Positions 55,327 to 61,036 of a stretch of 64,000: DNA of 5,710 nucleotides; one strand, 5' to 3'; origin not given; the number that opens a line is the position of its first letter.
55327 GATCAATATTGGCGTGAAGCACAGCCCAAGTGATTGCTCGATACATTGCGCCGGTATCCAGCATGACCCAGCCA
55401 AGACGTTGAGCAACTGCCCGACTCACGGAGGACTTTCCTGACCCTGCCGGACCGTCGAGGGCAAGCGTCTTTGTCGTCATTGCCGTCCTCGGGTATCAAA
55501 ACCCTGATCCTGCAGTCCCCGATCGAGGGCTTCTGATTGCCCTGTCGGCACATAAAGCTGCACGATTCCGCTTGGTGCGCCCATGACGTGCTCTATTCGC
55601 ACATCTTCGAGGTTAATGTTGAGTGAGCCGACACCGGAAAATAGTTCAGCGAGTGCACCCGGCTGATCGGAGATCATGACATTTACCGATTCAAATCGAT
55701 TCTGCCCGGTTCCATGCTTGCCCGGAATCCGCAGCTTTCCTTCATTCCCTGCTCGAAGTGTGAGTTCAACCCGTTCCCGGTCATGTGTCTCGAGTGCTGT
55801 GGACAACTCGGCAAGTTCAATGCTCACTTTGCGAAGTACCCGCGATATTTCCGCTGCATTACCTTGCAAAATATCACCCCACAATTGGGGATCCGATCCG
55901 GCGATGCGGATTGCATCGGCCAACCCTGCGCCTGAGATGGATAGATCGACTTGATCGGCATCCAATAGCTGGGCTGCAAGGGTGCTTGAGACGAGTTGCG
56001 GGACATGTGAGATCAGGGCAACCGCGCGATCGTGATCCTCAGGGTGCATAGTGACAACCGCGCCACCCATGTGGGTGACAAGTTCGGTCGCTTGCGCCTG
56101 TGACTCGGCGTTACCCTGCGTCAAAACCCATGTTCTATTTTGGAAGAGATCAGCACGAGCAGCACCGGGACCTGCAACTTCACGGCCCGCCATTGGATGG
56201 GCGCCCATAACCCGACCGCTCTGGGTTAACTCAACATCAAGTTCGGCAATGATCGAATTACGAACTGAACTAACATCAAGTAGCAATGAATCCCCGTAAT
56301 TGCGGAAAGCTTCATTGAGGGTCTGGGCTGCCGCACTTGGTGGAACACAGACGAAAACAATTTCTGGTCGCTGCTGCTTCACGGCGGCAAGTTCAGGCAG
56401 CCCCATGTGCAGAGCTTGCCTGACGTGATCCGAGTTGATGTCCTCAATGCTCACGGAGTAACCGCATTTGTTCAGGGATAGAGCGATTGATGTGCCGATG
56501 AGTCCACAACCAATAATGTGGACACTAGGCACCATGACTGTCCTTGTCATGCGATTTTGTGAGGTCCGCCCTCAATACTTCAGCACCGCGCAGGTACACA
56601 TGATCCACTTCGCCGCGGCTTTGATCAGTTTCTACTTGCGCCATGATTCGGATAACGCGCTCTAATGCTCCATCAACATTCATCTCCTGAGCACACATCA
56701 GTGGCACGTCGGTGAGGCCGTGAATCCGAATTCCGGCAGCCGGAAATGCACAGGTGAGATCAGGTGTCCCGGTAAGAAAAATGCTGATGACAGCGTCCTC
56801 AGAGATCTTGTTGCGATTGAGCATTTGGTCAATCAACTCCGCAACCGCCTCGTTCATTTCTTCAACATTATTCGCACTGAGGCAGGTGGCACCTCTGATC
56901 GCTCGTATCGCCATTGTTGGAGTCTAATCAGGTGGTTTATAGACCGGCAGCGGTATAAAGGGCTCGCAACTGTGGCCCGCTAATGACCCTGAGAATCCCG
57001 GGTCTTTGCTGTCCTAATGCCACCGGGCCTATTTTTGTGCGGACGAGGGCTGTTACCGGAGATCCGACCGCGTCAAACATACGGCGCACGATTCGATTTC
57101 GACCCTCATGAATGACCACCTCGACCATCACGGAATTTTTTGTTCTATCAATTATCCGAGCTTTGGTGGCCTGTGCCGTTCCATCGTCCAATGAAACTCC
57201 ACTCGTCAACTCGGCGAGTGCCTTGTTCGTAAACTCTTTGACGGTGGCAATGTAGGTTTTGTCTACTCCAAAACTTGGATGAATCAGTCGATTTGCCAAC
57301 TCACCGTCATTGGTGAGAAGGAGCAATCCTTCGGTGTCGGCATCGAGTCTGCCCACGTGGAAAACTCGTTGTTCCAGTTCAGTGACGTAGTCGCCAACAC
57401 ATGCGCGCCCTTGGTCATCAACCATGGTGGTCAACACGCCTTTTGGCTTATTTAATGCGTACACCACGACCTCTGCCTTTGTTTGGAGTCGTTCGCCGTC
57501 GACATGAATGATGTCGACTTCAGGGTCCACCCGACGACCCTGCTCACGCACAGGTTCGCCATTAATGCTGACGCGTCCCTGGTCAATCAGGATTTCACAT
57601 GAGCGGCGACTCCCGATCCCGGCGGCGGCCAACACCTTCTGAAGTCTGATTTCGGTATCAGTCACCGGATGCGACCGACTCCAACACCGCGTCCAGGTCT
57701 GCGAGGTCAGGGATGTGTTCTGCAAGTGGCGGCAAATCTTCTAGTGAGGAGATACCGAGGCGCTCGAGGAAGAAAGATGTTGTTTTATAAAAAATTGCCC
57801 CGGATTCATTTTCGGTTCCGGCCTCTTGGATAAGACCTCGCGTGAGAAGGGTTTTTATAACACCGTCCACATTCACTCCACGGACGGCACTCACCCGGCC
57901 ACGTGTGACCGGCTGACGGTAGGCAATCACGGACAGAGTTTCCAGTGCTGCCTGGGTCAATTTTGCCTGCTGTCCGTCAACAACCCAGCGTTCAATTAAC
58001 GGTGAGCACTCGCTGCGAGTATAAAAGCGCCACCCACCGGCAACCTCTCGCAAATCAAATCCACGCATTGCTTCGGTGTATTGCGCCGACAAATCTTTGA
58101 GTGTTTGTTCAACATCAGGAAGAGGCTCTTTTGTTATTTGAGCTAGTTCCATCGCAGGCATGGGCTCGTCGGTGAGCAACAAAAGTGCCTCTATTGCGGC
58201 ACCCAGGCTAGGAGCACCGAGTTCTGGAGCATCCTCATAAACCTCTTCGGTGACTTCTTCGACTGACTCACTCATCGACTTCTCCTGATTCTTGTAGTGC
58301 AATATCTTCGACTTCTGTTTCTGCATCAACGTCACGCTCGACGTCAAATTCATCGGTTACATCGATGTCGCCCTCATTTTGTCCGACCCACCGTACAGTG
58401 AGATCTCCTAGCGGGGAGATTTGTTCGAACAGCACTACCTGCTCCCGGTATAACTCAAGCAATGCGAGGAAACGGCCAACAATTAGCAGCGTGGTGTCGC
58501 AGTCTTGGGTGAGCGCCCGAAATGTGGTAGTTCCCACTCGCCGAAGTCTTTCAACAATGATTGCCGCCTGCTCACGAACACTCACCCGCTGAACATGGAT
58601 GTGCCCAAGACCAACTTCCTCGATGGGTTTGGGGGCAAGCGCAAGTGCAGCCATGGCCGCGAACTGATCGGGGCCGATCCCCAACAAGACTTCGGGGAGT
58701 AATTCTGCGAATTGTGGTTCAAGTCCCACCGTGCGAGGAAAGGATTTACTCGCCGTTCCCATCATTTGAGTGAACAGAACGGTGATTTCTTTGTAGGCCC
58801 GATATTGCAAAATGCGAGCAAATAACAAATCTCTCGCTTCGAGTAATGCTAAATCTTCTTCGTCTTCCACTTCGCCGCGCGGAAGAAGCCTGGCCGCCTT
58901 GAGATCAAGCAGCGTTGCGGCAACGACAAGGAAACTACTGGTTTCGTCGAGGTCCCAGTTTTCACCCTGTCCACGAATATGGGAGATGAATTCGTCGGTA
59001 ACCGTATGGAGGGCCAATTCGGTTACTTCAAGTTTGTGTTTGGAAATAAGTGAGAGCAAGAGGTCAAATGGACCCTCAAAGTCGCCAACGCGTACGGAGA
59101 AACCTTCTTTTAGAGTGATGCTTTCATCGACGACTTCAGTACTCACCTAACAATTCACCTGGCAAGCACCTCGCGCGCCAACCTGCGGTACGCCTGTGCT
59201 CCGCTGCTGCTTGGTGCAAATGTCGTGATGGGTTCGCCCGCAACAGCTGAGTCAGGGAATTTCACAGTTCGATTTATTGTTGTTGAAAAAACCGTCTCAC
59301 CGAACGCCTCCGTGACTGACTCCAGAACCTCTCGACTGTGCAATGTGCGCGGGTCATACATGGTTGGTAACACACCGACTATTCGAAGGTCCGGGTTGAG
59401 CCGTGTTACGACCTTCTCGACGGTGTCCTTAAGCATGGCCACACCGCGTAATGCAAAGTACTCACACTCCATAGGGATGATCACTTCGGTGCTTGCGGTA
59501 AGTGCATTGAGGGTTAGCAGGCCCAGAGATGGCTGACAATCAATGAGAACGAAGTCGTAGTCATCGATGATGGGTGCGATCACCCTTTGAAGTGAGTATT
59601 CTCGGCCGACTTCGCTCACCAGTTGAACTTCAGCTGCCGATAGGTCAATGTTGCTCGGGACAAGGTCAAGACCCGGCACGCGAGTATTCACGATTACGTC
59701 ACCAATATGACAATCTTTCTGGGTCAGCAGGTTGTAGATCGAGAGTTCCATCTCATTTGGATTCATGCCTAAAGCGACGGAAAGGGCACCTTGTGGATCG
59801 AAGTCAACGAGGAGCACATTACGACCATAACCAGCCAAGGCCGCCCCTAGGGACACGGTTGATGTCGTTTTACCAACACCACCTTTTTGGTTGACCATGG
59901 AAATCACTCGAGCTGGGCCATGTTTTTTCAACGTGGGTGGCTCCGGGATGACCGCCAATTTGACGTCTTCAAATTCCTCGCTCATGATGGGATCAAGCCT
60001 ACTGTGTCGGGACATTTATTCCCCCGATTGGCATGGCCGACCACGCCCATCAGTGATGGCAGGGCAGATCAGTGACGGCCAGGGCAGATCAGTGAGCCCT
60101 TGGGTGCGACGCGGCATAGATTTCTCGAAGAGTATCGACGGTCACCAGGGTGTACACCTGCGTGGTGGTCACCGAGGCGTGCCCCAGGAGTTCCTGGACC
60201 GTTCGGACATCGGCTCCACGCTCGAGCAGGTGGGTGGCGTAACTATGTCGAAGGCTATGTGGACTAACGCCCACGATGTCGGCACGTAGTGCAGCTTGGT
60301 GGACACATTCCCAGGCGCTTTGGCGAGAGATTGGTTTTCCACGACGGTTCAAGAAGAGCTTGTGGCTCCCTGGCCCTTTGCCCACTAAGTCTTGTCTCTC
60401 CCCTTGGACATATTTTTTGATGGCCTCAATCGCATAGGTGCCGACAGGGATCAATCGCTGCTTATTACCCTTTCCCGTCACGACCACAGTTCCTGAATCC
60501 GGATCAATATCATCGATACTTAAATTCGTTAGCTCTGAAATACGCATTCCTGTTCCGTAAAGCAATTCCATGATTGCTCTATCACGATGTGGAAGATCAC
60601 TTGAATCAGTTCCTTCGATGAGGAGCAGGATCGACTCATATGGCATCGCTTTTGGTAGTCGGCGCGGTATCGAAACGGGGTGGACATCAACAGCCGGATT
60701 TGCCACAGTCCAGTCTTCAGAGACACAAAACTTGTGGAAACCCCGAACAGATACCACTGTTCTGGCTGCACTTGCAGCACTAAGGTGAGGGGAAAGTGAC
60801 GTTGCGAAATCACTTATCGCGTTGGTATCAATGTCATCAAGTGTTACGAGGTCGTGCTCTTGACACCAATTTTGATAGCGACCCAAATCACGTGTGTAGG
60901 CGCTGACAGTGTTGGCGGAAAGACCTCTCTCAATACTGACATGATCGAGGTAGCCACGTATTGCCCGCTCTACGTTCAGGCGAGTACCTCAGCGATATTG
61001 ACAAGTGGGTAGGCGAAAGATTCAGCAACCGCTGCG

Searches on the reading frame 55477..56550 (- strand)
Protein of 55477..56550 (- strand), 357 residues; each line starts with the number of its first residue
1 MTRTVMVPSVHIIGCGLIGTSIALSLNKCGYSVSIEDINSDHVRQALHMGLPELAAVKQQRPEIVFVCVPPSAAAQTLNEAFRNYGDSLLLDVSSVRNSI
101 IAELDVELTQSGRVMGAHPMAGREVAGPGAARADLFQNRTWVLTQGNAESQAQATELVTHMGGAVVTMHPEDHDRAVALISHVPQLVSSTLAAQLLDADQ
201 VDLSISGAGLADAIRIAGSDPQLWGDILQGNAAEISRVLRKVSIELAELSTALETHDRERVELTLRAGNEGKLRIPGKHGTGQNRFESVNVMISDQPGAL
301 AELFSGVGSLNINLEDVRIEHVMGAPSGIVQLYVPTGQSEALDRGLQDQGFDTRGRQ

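Call 8: search_protein_families(library=pfam, proteins=[window:55477-56550:-])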
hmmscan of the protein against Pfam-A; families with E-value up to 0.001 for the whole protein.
window:55477-56550:- (357 aa): 5 families
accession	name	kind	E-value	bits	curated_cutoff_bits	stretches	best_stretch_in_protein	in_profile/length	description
PF02153.23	PDH_N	-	3.1e-21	75.9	26.5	1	22-163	1-150/154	Prephenate dehydrogenase, nucleotide-binding domain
PF20463.3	PDH_C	-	2.7e-18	66.6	22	1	170-263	2-98/102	Prephenate dehydrogenase, dimerization domain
PF03807.23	F420_oxidored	-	4.5e-08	34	21.6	1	10-93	2-91/94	NADP oxidoreductase coenzyme F420-dependent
PF03446.21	NAD_binding_2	-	2.2e-06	28.2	21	1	10-166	2-157/161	NAD binding domain of 6-phosphogluconate dehydrogenase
PF02737.24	3HCDH_N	-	0.0001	22.7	22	1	10-49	2-41/180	3-hydroxyacyl-CoA dehydrogenase, NAD binding domain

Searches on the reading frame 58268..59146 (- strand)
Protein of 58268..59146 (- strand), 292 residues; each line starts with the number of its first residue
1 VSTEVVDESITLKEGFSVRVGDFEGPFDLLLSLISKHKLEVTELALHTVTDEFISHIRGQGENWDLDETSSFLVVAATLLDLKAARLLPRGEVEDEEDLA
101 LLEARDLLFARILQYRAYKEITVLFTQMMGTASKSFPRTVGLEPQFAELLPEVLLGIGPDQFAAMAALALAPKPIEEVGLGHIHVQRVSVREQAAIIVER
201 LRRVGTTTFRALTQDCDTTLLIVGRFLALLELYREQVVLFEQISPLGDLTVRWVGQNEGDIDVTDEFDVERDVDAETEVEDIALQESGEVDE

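Call 53: search_protein_families(library=ncbifam, proteins=[window:58268-59146:-], max_evalue=1e-10)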
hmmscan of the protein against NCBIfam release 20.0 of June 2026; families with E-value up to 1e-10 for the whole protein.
window:58268-59146:- (292 aa): 5 families
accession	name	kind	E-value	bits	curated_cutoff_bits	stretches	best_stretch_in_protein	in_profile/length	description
NF000994.0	PRK00104.1-3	equivalog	4.1e-32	111.8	234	1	15-258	3-245/246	segregation/condensation protein A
NF000995.0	PRK00104.1-4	equivalog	3.5e-28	98.6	315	1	15-254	4-246/251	segregation/condensation protein A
NF000992.0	PRK00104.1-1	equivalog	2.9e-20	72.9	417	1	17-246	4-235/247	segregation/condensation protein A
NF000993.0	PRK00104.1-2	equivalog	2.5e-19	69.9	268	1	18-252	3-231/237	segregation/condensation protein A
NF001751.0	PRK00478.1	equivalog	6.7e-16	58.3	436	1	12-125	157-272/505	segregation/condensation protein A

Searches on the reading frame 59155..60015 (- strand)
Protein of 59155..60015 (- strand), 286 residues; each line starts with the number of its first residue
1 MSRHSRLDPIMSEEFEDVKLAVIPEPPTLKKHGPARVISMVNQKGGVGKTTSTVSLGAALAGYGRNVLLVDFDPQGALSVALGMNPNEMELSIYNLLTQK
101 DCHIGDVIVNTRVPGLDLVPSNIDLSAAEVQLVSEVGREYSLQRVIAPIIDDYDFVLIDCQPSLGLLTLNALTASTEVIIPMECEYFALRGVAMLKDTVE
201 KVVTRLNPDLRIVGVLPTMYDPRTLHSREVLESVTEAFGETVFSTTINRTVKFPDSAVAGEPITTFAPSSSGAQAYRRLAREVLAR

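Call 53: search_protein_families(library=ncbifam, proteins=[window:59155-60015:-], max_evalue=1e-10)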
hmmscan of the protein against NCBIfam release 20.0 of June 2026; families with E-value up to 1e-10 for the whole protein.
window:59155-60015:- (286 aa): 8 families
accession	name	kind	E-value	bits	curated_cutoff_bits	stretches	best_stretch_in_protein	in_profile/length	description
TIGR03453.1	partition_RepA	equivalog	1e-33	116.7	348.45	1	35-276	104-363/387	plasmid partitioning protein RepA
NF041546.1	ParA_partition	equivalog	4.4e-29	101.5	180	2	37-88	1-52/203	ParA family partition ATPase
TIGR01969.1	minD_arch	subfamily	2e-25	89.4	201.75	1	36-284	1-231/251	cell division ATPase MinD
NF041283.1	PrgP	equivalog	1.2e-23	83.9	400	1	35-251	2-226/297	ParA superfamily DNA segregation protein PrgP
NF010443.0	PRK13869.1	subfamily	1.2e-22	80.2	446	1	36-190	122-289/405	plasmid-partitioning protein RepA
NF010259.0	PRK13705.1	equivalog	1.4e-18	67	725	1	36-250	107-335/388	plasmid-partitioning protein SopA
TIGR03371.1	cellulose_yhjQ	equivalog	5.2e-17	62.1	157.85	1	36-282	2-240/246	cellulose biosynthesis protein BcsQ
TIGR01968.1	minD_bact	equivalog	1.1e-14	54.5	212.9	1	35-283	1-236/261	septum site-determining protein MinD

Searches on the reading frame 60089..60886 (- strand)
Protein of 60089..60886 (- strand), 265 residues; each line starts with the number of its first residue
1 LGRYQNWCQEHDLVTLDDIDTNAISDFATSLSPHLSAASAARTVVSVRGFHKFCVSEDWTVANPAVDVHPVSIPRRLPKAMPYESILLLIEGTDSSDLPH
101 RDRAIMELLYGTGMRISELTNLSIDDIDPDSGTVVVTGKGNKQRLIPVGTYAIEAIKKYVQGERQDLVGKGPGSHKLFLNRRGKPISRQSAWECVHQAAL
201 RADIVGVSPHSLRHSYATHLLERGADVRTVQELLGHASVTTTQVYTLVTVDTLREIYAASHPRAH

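Call 53: search_protein_families(library=ncbifam, proteins=[window:60089-60886:-], max_evalue=1e-10)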
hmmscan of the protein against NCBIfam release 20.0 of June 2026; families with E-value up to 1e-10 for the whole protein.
window:60089-60886:- (265 aa): 11 families
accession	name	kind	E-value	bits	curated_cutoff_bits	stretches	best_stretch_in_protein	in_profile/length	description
NF001399.0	PRK00283.1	subfamily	1e-88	297.4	279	1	3-264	36-299/300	tyrosine recombinase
TIGR02225.1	recomb_XerD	equivalog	3e-85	286.1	329.6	1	3-264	27-290/290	site-specific tyrosine recombinase XerD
TIGR02224.1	recomb_XerC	equivalog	6.2e-80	268.7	335.15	1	4-264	28-293/295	tyrosine recombinase XerC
NF040815.2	recomb_XerA_Arch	equivalog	4.4e-53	180.5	220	1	17-257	36-263/263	site-specific tyrosine recombinase/integron integrase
NF002331.0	PRK01287.1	subfamily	7.9e-49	166.6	371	1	33-263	93-327/365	site-specific tyrosine recombinase XerC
TIGR02249.1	integrase_gron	subfamily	1.4e-35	123.2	265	2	189-249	240-301/315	integron integrase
NF003462.0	PRK05084.1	equivalog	1.4e-28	99.7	267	1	100-255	195-351/360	tyrosine recombinase XerS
NF011946.0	PRK15417.1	equivalog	1.5e-22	80.2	435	1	202-248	268-315/337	integron integrase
NF007371.0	PRK09871.1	subfamily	5.7e-21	75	222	1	100-248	26-174/198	tyrosine-type DNA invertase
NF007370.0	PRK09870.1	subfamily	2.6e-16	59.9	221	1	86-258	18-189/200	tyrosine-type DNA invertase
NF040693.1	recomb_GmtY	equivalog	3.9e-13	49.4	340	0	205-255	389-439/441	gamma-mobile-trio recombinase GmtY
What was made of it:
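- On Islander-type tDNA-integrated genomic island: The only tyrosine recombinase in the window is XerD at 60089-60886 (call 53).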
